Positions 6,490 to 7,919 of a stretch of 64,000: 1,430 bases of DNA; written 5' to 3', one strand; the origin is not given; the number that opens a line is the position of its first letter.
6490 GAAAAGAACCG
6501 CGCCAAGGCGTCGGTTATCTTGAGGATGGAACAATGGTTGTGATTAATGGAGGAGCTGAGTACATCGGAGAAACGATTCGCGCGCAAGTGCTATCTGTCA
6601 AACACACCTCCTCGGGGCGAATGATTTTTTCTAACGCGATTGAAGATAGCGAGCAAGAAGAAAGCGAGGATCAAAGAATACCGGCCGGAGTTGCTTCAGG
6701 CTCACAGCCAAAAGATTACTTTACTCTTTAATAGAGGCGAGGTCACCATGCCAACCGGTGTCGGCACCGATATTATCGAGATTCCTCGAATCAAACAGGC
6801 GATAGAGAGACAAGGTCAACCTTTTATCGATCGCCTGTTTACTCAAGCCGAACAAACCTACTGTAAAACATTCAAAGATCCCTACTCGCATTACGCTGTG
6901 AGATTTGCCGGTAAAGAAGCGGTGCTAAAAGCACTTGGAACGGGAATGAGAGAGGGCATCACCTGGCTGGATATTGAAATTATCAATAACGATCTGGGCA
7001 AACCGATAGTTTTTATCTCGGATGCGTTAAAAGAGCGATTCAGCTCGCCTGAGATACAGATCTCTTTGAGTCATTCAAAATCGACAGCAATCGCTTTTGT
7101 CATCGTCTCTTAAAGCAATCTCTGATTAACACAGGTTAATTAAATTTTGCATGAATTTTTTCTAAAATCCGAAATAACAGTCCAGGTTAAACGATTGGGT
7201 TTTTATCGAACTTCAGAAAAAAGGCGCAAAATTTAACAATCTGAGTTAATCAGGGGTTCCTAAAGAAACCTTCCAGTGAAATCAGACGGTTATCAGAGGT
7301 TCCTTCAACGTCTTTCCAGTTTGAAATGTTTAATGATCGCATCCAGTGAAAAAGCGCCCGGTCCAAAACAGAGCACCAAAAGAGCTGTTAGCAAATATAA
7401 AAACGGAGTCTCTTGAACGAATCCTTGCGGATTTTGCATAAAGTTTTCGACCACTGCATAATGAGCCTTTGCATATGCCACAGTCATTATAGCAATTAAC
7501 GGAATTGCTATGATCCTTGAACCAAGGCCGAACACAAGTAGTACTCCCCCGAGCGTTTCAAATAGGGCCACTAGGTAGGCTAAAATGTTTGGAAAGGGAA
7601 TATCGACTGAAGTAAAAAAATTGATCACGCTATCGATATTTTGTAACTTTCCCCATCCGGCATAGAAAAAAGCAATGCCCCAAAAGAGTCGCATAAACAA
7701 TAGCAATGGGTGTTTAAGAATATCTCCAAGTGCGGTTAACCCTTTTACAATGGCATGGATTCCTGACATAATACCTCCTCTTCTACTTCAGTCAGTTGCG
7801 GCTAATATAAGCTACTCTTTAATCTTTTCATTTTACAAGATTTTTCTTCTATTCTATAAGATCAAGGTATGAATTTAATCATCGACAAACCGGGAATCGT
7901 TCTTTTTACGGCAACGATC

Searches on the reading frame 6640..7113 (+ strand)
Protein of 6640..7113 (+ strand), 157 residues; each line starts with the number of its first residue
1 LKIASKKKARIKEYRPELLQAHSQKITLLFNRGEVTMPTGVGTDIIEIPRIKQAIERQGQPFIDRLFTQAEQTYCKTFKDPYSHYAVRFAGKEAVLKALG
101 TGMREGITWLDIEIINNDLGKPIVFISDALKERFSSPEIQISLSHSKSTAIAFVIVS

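Call 11: search_protein_families(library=pfam, proteins=[window:6640-7113:+])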
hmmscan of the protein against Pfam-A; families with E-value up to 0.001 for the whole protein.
window:6640-7113:+ (157 aa): 1 family
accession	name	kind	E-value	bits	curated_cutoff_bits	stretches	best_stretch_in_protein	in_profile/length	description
PF01648.25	ACPS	-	1.7e-19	70.3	25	1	40-130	1-88/111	4'-phosphopantetheinyl transferase superfamily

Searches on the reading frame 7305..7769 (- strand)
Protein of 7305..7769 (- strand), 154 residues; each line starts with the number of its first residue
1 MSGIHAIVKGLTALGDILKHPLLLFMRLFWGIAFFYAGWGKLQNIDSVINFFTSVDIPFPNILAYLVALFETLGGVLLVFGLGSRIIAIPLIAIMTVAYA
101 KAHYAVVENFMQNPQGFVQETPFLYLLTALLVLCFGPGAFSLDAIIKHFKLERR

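Call 11: search_protein_families(library=pfam, proteins=[window:7305-7769:-])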
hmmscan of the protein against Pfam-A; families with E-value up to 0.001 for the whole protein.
window:7305-7769:- (154 aa): 2 families
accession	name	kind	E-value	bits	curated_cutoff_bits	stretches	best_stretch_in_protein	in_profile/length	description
PF07681.17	DoxX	-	9.5e-21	74.7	23.6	1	22-103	1-84/85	DoxX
PF07291.16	MauE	-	4.1e-09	37.3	27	1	21-100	3-85/128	Methylamine utilisation protein MauE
